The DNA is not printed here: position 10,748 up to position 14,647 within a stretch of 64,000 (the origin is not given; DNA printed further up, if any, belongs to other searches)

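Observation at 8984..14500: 1838-aa cytoplasmic orphan giant protein with no recognisable domains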

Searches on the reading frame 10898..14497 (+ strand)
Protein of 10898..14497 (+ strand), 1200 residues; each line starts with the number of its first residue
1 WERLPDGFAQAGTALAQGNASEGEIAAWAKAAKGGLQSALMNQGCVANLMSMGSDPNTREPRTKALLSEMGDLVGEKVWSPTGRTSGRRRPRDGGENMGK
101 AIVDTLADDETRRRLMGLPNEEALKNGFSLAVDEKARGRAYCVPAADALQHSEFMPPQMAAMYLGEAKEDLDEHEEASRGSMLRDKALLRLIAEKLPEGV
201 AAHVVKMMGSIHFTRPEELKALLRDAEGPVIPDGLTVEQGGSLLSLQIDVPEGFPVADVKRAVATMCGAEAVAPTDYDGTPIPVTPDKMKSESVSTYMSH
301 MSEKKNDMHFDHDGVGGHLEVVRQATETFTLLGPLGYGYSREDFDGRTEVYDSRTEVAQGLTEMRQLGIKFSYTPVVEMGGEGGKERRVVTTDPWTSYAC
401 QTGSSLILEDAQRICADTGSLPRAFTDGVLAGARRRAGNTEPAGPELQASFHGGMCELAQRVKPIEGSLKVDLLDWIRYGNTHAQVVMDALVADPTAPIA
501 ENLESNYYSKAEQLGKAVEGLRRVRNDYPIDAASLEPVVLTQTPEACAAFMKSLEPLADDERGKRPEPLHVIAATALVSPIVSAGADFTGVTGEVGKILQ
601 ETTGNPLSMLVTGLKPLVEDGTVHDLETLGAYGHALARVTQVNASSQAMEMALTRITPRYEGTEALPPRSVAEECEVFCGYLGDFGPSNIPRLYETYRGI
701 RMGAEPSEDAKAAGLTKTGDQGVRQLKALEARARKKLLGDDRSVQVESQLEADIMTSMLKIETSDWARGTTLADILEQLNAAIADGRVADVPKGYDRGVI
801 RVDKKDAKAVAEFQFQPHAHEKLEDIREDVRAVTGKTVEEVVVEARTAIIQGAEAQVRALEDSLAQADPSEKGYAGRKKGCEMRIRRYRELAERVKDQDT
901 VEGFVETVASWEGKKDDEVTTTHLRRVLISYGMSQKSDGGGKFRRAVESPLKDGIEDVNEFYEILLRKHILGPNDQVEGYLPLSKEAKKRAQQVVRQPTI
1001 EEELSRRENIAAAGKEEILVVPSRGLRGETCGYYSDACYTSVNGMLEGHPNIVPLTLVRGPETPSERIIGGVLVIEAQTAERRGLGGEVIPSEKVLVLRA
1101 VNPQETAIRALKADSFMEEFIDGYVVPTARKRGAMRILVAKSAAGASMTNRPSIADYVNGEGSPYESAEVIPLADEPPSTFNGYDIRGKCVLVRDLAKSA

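Call 38: search_protein_representatives(protein=window:10898-14497:+)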
Query: 1200 residues. Proteins with E-value up to 0.001 (for the whole library): 613; up to 1e-10: 361; up to 1e-30: 37. The best 150 are listed.
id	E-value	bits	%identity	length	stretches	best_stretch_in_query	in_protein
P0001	0.0e+00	2682.3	100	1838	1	1-1200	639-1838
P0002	2.6e-146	505.7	39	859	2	553-1196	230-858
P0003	3.6e-77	276.8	31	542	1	647-1199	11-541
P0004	1.2e-76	275.0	35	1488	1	653-1198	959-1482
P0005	3.9e-67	243.6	34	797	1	672-1193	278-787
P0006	2.2e-63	231.1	31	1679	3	672-1195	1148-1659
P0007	2.1e-62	227.9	31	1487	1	674-1196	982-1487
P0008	1.1e-61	225.5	32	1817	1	2-536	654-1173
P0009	4.7e-61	223.4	31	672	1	635-1199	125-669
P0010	1.7e-53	198.4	28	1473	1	668-1196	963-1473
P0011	2.3e-51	191.4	29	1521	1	667-1197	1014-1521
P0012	4.2e-49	183.8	29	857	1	632-1196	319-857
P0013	5.2e-49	183.5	30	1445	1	673-1195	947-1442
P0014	1.0e-48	182.6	28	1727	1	669-1196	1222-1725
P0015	1.8e-48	181.8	29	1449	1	672-1157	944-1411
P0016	4.6e-48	180.4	29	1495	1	672-1197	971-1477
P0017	4.7e-48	180.4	31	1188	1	682-1195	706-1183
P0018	4.1e-45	170.6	29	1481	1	622-1187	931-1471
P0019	1.7e-43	165.3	28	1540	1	669-1198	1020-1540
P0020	1.6e-41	158.8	28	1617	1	675-1197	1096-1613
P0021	4.1e-41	157.4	30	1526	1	674-1197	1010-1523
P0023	1.5e-38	148.9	28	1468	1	673-1197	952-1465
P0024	2.8e-38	148.0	29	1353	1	669-1192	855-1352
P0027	6.6e-36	140.2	25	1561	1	656-1196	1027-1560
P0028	2.3e-35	138.4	28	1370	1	657-1195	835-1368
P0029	3.9e-35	137.6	29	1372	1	654-1197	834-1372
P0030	6.2e-35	136.9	29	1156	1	677-1195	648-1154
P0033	7.6e-34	133.3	30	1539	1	675-1197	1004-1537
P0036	1.8e-31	125.5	27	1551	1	673-1196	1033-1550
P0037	4.5e-31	124.1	26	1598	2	673-1198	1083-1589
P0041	5.8e-27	110.5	37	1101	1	981-1197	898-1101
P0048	2.4e-25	105.2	32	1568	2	981-1197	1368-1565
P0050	4.2e-25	104.4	25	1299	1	691-1190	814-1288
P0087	1.3e-20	89.6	25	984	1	708-1190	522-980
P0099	3.7e-20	88.0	28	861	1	658-1190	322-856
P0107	3.2e-19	84.9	26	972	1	685-1190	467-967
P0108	6.9e-19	83.8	24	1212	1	693-1190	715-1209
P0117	2.1e-18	82.2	25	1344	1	706-1190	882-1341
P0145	3.1e-17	78.3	30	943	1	886-1190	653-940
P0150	4.7e-17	77.7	30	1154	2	985-1190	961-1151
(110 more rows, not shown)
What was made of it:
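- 8984..14500 (+): Coding sequence of the 1838-aa (200 kDa, pI 5.5) protein, stop codon included. C-terminal family found in call 38.
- Family: 613 representatives with E<=1e-3, and 361 with E<=1e-10 (call 38). 613 cluster representatives in the exhaustive search (call 38).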

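Call 40: list_cluster_members(proteins=[P0002, P0004, P0006, P0007, P0010, P0011, P0014, P0020, P0041, P0048])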
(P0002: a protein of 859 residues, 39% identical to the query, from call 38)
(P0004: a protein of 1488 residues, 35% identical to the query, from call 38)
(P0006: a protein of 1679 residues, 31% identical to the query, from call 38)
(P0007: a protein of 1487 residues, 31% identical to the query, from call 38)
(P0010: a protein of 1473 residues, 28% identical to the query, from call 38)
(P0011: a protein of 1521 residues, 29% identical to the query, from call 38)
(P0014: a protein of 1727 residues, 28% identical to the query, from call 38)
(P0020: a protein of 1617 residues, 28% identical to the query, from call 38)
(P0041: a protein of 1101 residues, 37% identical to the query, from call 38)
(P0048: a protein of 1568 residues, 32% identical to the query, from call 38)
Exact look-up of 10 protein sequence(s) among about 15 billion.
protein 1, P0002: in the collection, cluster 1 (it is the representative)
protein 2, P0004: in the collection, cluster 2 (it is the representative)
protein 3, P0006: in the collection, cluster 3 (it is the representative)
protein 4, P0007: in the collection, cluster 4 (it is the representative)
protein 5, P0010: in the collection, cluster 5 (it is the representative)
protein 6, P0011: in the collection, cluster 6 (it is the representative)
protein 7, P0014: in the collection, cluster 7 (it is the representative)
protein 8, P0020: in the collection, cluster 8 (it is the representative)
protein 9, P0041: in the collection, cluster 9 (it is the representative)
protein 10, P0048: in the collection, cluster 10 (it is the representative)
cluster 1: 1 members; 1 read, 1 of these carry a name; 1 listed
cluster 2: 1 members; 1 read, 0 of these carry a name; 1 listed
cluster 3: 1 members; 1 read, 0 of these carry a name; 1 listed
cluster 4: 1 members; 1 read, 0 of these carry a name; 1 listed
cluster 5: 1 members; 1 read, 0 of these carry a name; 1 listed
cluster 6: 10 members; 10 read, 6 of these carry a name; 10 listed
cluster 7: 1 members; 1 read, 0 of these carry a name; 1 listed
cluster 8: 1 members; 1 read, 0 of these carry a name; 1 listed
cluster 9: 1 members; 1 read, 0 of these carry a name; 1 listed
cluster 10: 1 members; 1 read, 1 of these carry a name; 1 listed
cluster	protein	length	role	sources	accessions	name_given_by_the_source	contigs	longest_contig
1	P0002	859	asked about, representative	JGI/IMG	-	hypothetical protein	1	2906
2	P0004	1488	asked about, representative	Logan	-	-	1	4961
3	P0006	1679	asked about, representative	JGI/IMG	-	-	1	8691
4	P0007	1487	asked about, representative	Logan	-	-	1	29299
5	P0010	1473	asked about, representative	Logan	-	-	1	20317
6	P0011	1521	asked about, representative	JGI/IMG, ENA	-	hypothetical protein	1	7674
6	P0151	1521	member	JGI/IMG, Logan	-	hypothetical protein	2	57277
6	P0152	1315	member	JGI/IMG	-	hypothetical protein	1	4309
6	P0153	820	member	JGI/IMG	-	hypothetical protein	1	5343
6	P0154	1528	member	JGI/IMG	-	hypothetical protein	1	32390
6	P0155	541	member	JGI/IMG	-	hypothetical protein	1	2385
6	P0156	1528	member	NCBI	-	-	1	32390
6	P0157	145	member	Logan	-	-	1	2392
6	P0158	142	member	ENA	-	-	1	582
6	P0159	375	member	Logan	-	-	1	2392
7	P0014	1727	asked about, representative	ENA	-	-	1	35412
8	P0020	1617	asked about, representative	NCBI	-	-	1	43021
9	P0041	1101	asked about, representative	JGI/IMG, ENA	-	-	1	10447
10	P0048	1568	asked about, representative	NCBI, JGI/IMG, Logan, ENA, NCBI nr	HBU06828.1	MAG TPA: hypothetical protein DEB09_01975 [Candidatus Magasanikbacteria bacterium] | hypothetical protein [Candidatus Magasanikbacteria bacterium]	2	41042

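Call 43: search_protein_families(library=pfam, proteins=[P0002, P0004, P0006, P0007, P0014, P0048], max_evalue=0.01)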
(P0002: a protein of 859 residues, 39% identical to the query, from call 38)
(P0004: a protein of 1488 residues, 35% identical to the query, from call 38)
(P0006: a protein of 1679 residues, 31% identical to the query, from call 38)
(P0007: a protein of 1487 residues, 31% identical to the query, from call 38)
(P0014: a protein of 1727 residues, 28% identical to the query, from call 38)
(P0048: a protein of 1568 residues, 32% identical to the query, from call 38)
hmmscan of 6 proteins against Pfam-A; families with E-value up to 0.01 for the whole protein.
P0002 (859 aa): 0 families

P0004 (1488 aa): 0 families

P0006 (1679 aa): 0 families

P0007 (1487 aa): 0 families

P0014 (1727 aa): 0 families

P0048 (1568 aa): 0 families

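Call 66: list_cluster_members(proteins=[P0003, P0005, P0009, P0012, P0013, P0015, P0016, P0017, P0018, P0019])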
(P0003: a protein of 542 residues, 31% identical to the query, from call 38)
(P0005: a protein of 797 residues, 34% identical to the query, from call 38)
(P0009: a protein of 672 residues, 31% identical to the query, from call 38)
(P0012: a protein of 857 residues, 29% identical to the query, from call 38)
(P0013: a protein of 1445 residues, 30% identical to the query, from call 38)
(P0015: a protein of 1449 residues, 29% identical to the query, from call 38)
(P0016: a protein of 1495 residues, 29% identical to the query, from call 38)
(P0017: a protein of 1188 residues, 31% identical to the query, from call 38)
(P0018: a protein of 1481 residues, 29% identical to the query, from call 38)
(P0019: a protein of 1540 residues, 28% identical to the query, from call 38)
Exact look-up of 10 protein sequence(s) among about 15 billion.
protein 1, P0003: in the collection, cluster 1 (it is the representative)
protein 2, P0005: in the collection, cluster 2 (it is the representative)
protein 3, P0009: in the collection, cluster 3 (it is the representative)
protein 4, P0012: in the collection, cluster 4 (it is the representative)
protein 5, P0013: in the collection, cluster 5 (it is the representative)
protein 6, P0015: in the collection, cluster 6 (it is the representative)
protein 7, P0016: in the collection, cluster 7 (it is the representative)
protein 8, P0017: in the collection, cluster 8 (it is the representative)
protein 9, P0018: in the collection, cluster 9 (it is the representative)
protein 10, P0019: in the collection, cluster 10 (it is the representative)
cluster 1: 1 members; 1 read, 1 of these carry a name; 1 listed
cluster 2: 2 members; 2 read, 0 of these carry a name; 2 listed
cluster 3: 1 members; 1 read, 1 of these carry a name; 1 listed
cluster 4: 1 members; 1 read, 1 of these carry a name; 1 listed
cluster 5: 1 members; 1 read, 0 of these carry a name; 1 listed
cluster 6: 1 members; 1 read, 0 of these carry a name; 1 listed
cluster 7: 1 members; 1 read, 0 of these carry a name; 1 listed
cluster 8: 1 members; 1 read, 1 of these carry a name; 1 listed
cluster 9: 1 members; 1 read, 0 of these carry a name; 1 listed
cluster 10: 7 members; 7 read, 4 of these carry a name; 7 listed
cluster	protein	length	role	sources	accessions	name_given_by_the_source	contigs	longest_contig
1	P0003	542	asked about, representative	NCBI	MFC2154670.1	hypothetical protein ACFLRC_04245, partial [Candidatus Altiarchaeota archaeon]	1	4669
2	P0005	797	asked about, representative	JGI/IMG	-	-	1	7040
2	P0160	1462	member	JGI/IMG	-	-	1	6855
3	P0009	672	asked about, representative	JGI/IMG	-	hypothetical protein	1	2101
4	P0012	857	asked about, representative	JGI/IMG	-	hypothetical protein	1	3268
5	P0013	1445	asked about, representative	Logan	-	-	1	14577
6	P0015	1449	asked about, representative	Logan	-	-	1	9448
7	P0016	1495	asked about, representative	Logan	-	-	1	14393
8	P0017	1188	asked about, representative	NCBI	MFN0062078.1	MAG: hypothetical protein ACKVPX_06145 [Myxococcaceae bacterium]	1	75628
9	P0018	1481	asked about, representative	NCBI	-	-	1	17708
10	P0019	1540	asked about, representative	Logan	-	-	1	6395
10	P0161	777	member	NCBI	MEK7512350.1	MAG: hypothetical protein AAB575_05065, partial [Patescibacteria group bacterium]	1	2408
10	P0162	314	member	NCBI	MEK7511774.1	MAG: hypothetical protein AAB575_02040, partial [Patescibacteria group bacterium]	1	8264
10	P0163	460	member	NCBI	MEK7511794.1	MAG: hypothetical protein AAB575_02145, partial [Patescibacteria group bacterium]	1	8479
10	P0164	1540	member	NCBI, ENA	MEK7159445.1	MAG: hypothetical protein AAB766_03015 [Patescibacteria group bacterium]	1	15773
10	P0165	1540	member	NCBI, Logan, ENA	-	-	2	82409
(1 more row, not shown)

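Call 67: find_encoding_contigs(protein=P0007, flank=8000, max_places=2)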
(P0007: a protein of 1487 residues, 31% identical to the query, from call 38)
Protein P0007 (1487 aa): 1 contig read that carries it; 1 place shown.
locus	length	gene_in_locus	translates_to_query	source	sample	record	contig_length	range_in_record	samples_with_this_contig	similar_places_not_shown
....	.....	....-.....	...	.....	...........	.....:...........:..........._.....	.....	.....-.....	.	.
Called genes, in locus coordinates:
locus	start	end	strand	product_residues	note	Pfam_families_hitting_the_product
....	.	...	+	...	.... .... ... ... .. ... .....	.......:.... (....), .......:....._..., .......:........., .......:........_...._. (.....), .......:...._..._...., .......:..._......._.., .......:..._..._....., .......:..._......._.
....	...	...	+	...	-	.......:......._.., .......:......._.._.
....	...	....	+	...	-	-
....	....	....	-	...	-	-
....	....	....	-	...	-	-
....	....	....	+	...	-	-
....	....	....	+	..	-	-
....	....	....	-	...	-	-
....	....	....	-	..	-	-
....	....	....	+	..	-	-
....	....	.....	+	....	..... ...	-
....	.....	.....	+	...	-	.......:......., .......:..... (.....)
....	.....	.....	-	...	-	-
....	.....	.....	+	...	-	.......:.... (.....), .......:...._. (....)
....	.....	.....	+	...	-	-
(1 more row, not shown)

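Call 68: find_encoding_contigs(protein=P0014, flank=8000, max_places=2)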
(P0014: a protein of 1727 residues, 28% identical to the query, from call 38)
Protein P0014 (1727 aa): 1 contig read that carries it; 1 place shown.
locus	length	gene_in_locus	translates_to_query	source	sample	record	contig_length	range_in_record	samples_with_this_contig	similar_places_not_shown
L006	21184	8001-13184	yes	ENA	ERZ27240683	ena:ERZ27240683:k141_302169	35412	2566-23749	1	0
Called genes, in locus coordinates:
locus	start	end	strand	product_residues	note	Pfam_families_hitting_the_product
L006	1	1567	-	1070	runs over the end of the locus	-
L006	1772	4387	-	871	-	PF13948:DUF4215 (faint), PF26745:SPM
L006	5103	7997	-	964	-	PF13948:DUF4215 (faint), PF26745:SPM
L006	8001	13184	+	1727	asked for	-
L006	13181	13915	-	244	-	PF02591:Zn_ribbon_9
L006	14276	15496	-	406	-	-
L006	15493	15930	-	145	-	-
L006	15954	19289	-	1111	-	PF04851:ResIII, PF00271:Helicase_C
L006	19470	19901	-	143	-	-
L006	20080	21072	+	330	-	-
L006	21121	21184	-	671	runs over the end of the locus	PF01663:Phosphodiest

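Call 69: find_encoding_contigs(protein=P0010, flank=8000, max_places=2)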
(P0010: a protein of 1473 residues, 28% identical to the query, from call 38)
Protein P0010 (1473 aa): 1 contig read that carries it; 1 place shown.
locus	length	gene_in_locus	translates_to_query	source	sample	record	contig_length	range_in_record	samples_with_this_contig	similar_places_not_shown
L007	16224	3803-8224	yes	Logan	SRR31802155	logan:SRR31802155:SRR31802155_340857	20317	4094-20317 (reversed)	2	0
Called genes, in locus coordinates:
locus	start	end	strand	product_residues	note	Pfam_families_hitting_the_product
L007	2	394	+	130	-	?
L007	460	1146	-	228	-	PF13441:Gly-zipper_YMGG, PF13488:Gly-zipper_Omp, PF00691:OmpA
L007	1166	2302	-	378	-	PF13441:Gly-zipper_YMGG, PF00515:TPR_1 (faint), PF07719:TPR_2 (faint), PF13414:TPR_11 (weak)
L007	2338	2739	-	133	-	-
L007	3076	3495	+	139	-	PF02599:CsrA (faint)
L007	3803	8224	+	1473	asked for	-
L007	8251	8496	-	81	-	-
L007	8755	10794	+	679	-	-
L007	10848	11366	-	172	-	PF01252:Peptidase_A8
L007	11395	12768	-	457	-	PF23414:Beta-prop_EML_2 (weak), PF23409:Beta-prop_EML (faint), PF24807:WD40_CDC20-Fz (faint), PF24814:WD40_Prp19 (faint), PF24105:Beta-prop_CAF1B_HIR1 (weak), PF00400:WD40 (weak), PF23381:Beta-prop_IFT122_1st (weak), PF25172:Beta-prop_WDR3_2nd (weak), +4 more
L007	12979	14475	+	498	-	-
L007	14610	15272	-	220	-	-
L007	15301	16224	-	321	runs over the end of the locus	PF01555:N6_N4_Mtase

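Call 70: find_encoding_contigs(protein=P0020, flank=8000, max_places=2)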
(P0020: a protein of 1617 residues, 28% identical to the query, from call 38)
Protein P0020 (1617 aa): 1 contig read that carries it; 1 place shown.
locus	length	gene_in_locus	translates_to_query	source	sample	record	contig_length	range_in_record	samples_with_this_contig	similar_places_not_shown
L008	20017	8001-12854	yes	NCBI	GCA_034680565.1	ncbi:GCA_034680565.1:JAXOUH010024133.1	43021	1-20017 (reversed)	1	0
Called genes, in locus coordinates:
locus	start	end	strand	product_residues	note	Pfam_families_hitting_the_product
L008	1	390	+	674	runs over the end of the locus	PF00270:DEAD (faint), PF04851:ResIII, PF17757:UvrB_inter, PF27431:UvrB_3rd, PF00271:Helicase_C, PF12344:UvrB, PF02151:UVR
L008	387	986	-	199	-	-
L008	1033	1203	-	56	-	-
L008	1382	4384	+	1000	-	PF00005:ABC_tran (faint), PF02463:SMC_N (faint), PF03193:RsgA_GTPase (faint), PF13476:AAA_23 (faint), PF13555:AAA_29 (faint), PF20703:nSTAND1 (faint), PF17760:UvrA_inter, PF17755:UvrA_DNA-bind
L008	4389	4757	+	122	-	-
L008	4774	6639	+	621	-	PF01841:Transglut_core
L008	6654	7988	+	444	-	PF24348:DUF7508 (weak), PF01541:GIY-YIG, PF27096:UvrC_M, PF02151:UVR, PF08459:UvrC_RNaseH_dom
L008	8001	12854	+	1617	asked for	-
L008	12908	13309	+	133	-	PF04020:Phage_holin_4_2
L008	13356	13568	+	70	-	PF03840:SecG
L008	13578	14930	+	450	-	PF00496:SBP_bac_5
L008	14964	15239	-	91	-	PF01541:GIY-YIG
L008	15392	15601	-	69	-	-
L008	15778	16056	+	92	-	-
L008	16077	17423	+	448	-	PF00817:IMS, PF11799:IMS_C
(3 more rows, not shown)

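Call 71: find_encoding_contigs(protein=P0165, flank=8000, max_places=2)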
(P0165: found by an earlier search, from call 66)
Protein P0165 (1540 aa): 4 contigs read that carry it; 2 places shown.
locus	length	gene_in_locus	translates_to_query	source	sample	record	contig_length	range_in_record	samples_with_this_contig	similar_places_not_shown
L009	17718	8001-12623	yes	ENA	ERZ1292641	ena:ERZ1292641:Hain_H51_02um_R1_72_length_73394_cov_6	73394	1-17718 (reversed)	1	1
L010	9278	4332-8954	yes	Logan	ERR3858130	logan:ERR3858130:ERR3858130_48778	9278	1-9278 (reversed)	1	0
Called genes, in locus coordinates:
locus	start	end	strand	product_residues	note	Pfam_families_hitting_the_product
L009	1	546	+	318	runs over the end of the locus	PF00226:DnaJ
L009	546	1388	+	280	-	PF00092:VWA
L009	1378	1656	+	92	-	-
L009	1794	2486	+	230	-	-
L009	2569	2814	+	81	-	-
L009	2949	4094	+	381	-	-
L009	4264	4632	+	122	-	PF00072:Response_reg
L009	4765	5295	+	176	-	-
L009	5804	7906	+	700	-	-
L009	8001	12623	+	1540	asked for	-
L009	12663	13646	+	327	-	PF00892:EamA (faint)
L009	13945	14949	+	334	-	-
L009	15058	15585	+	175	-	PF01965:DJ-1_PfpI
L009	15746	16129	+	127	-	-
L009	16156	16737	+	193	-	PF18915:DUF5667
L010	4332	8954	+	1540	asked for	-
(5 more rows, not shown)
